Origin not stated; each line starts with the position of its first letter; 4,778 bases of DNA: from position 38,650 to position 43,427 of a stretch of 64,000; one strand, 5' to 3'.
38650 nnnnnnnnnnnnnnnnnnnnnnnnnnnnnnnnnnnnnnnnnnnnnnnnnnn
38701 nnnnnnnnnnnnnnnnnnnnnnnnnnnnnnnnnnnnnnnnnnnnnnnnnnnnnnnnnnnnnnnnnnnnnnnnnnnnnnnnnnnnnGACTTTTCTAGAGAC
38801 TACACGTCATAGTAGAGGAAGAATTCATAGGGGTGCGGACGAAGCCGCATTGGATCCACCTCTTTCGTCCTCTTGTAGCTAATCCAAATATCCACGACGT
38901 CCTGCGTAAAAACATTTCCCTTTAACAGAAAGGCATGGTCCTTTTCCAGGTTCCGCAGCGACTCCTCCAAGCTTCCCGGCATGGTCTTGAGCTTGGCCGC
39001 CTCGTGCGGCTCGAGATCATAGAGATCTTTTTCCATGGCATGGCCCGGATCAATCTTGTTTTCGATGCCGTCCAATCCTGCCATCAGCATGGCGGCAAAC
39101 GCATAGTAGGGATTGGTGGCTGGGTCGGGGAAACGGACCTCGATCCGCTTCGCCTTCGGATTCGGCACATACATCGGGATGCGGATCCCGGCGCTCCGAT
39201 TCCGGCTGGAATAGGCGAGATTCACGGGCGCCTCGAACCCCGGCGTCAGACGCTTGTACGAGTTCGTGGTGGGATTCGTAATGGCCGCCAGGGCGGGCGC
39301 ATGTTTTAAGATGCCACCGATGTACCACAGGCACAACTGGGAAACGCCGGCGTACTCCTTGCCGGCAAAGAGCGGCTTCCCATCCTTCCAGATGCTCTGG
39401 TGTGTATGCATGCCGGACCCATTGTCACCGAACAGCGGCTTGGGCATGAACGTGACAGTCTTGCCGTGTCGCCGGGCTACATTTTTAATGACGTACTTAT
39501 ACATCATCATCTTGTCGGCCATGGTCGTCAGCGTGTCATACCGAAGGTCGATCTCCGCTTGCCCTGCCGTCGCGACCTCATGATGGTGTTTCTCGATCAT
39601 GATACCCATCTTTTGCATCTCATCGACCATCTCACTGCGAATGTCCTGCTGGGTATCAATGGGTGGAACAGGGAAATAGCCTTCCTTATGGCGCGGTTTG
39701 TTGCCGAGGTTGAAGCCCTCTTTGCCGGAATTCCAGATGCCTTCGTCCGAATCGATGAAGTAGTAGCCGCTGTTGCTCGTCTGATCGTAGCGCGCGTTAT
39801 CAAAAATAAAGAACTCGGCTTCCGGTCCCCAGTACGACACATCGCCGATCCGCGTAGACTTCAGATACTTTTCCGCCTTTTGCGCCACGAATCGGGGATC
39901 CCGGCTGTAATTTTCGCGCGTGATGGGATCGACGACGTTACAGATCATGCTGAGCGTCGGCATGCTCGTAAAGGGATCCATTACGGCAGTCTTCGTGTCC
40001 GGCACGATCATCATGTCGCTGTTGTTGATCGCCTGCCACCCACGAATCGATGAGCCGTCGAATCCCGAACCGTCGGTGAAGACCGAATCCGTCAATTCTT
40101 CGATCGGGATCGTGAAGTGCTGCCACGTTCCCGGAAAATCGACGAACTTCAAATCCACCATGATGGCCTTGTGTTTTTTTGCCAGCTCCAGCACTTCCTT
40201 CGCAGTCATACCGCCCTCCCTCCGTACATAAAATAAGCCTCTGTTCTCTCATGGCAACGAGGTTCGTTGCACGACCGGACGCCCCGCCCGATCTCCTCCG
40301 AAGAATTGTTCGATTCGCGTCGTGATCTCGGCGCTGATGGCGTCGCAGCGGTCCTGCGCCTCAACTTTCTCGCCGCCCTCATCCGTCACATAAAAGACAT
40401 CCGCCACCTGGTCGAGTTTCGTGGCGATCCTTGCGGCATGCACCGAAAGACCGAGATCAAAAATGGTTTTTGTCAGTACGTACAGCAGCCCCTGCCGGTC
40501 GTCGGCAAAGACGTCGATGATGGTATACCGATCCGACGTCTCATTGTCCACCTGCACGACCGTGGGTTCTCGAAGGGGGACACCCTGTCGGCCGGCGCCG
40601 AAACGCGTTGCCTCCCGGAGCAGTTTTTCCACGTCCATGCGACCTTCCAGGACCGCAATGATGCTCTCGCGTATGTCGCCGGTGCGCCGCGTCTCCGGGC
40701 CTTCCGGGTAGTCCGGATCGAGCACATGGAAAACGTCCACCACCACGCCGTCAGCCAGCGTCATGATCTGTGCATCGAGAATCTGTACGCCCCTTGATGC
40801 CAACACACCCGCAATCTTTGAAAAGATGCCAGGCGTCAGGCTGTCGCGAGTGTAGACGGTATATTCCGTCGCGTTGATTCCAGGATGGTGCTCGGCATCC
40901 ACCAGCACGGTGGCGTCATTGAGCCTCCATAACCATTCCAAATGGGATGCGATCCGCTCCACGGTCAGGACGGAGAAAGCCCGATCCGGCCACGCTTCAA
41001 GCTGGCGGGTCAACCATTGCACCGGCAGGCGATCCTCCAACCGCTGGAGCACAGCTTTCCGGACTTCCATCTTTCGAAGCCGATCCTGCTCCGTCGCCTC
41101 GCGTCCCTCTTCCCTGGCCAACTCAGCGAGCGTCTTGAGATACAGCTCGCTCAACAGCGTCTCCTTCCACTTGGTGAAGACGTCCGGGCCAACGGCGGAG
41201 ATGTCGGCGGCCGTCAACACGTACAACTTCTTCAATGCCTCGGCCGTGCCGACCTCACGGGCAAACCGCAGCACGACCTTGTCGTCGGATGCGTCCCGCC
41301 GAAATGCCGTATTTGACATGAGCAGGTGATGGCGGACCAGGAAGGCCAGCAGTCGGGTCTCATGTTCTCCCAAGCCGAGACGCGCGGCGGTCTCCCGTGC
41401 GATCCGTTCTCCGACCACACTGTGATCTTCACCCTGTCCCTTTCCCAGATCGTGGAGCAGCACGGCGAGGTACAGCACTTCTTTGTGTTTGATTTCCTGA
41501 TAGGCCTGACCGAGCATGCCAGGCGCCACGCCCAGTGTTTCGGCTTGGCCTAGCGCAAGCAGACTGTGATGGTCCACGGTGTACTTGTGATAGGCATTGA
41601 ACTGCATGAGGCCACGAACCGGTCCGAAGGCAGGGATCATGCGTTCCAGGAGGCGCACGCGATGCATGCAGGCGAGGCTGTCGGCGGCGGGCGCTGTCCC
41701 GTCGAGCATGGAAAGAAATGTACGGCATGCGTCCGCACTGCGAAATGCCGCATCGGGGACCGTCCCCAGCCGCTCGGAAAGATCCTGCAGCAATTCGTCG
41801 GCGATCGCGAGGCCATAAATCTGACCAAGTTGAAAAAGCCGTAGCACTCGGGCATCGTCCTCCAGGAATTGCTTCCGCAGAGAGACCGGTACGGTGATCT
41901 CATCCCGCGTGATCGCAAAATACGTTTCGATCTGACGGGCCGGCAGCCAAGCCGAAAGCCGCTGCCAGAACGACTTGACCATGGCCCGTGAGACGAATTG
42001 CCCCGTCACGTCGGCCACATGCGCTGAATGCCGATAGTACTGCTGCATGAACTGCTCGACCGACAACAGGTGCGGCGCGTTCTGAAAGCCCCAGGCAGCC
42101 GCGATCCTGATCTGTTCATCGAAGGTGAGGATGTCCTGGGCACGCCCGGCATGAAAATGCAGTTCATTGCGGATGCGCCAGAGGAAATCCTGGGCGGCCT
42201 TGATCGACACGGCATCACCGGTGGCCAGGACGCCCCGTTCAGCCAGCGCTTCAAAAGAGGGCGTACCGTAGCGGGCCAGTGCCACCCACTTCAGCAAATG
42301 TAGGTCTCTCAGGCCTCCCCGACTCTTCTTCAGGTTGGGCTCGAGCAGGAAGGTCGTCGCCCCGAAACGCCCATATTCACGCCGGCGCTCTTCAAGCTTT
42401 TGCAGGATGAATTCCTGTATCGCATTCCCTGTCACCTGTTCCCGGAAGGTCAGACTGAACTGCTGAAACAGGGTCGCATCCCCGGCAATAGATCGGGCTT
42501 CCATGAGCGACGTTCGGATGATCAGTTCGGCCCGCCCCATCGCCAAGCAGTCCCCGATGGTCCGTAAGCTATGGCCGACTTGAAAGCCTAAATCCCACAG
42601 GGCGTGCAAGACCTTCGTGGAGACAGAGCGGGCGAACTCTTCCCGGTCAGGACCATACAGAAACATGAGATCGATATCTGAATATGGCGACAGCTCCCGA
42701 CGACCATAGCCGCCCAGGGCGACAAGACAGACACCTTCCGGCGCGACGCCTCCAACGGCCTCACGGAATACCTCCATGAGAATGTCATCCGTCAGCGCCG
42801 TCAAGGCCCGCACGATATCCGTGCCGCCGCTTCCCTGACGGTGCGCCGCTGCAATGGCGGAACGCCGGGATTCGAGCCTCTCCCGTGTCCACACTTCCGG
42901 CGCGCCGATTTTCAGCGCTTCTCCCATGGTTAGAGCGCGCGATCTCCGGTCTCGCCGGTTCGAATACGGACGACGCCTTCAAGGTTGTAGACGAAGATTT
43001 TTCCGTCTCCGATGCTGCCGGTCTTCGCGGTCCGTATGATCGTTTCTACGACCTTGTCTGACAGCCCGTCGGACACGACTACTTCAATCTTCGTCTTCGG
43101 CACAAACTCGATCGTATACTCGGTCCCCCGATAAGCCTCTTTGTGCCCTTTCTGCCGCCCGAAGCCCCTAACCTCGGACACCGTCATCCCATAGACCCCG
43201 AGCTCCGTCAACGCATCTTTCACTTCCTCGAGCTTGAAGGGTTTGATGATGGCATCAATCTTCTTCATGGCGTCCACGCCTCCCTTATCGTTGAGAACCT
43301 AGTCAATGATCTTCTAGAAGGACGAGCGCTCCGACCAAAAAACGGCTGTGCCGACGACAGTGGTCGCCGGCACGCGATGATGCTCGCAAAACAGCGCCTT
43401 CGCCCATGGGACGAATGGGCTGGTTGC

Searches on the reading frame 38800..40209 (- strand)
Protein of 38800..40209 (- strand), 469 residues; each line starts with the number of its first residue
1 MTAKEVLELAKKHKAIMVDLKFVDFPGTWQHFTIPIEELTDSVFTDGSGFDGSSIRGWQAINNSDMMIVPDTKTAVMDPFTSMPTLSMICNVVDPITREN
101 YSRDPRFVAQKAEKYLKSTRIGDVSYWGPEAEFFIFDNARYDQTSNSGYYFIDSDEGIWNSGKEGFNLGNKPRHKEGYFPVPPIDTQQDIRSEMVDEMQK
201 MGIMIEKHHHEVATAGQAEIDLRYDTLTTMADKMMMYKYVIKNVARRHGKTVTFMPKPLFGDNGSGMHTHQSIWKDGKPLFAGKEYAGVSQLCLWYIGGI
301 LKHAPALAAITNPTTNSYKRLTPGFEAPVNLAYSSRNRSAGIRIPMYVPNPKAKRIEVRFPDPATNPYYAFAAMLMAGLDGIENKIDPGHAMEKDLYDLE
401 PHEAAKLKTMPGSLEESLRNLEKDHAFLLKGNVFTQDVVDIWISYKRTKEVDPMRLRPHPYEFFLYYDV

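Call 6: search_protein_families(library=ncbifam, proteins=[window:38800-40209:-], max_evalue=0.00001)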
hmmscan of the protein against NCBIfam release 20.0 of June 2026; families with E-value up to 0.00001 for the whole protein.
window:38800-40209:- (469 aa): 5 families
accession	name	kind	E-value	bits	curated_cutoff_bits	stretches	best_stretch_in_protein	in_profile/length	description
TIGR00653.1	GlnA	equivalog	2e-203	676.3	429.15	1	5-468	2-462/462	type I glutamate--ammonia ligase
NF007006.0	PRK09469.1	equivalog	6.8e-194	644.8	845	1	1-469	1-469/469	glutamate--ammonia ligase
TIGR03105.1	gln_synth_III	equivalog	6.9e-73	245.6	469.6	2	189-448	158-416/435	type III glutamate--ammonia ligase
NF045547.1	GGputSyn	equivalog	9.1e-61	205.9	650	1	170-448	147-425/438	gamma-glutamylputrescine synthetase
NF041605.1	gln_syn_GlnII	equivalog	1.1e-12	47.7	500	1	49-370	36-320/333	glutamine synthetase GlnII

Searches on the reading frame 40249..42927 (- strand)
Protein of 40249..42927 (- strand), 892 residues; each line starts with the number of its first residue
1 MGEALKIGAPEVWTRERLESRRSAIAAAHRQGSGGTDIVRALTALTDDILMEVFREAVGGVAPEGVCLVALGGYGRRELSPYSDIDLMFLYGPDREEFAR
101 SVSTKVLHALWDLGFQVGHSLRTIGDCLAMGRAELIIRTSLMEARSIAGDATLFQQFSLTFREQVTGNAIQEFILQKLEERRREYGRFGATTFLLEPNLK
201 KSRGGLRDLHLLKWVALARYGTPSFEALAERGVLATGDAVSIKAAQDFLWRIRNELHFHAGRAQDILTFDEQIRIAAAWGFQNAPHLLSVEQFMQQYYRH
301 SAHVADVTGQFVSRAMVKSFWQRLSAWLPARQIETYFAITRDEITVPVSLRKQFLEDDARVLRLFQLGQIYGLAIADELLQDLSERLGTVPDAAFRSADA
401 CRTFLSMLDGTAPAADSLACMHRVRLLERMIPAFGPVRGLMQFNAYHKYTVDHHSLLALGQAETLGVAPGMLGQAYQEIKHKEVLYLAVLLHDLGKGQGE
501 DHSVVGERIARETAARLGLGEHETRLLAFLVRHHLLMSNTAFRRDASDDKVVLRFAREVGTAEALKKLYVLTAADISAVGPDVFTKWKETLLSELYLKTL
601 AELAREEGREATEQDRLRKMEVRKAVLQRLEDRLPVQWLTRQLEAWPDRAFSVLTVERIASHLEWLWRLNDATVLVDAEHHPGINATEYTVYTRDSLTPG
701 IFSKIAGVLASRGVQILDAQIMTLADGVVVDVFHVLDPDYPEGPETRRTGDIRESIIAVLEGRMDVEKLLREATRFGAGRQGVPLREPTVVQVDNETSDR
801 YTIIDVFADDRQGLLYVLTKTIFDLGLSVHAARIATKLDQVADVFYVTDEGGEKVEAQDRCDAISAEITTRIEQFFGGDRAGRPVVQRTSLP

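Call 6: search_protein_families(library=ncbifam, proteins=[window:40249-42927:-], max_evalue=0.00001)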
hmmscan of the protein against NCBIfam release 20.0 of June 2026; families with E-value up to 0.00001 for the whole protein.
window:40249-42927:- (892 aa): 9 families
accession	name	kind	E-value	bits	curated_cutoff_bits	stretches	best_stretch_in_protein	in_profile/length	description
NF003467.0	PRK05092.1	equivalog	4.3e-213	709.8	959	1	15-874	53-925/940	[protein-PII] uridylyltransferase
TIGR01693.1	UTase_glnD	equivalog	9.1e-212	705.7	519.4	1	27-872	6-849/850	[protein-PII] uridylyltransferase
NF002837.0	PRK03059.1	equivalog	1.4e-148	496.4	1010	1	14-858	14-844/857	[protein-PII] uridylyltransferase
NF001366.0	PRK00275.1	equivalog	3.6e-145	485.1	1299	1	13-874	27-887/895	[protein-PII] uridylyltransferase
NF003448.0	PRK05007.1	equivalog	5.2e-142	474.6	1255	1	15-861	31-868/884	bifunctional uridylyltransferase/uridylyl-removing protein GlnD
NF002487.0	PRK01759.1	equivalog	1.6e-131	440.2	890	1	37-861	37-851/862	bifunctional uridylyltransferase/uridylyl-removing protein GlnD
NF002895.0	PRK03381.1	equivalog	6.6e-122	408.1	631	1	24-868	21-773/782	[protein-PII] uridylyltransferase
NF003347.0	PRK04374.1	equivalog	1.6e-104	350.8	1567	1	37-856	43-851/869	[protein-PII] uridylyltransferase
NF001265.0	PRK00227.1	equivalog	2.3e-53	181.4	799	1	62-641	24-556/693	[protein-PII] uridylyltransferase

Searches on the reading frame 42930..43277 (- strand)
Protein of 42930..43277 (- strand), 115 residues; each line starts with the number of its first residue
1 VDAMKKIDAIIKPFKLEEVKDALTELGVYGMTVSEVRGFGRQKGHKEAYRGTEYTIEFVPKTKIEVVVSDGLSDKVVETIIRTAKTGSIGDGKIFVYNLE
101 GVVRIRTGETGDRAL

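Call 69: search_protein_families(library=pfam, proteins=[window:42930-43277:-], max_evalue=0.01)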
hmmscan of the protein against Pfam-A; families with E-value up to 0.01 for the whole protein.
window:42930-43277:- (115 aa): 1 family
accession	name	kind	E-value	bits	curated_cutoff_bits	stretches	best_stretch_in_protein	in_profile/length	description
PF00543.27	P-II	-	2e-33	115.2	25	1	4-109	1-102/102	Nitrogen regulatory protein P-II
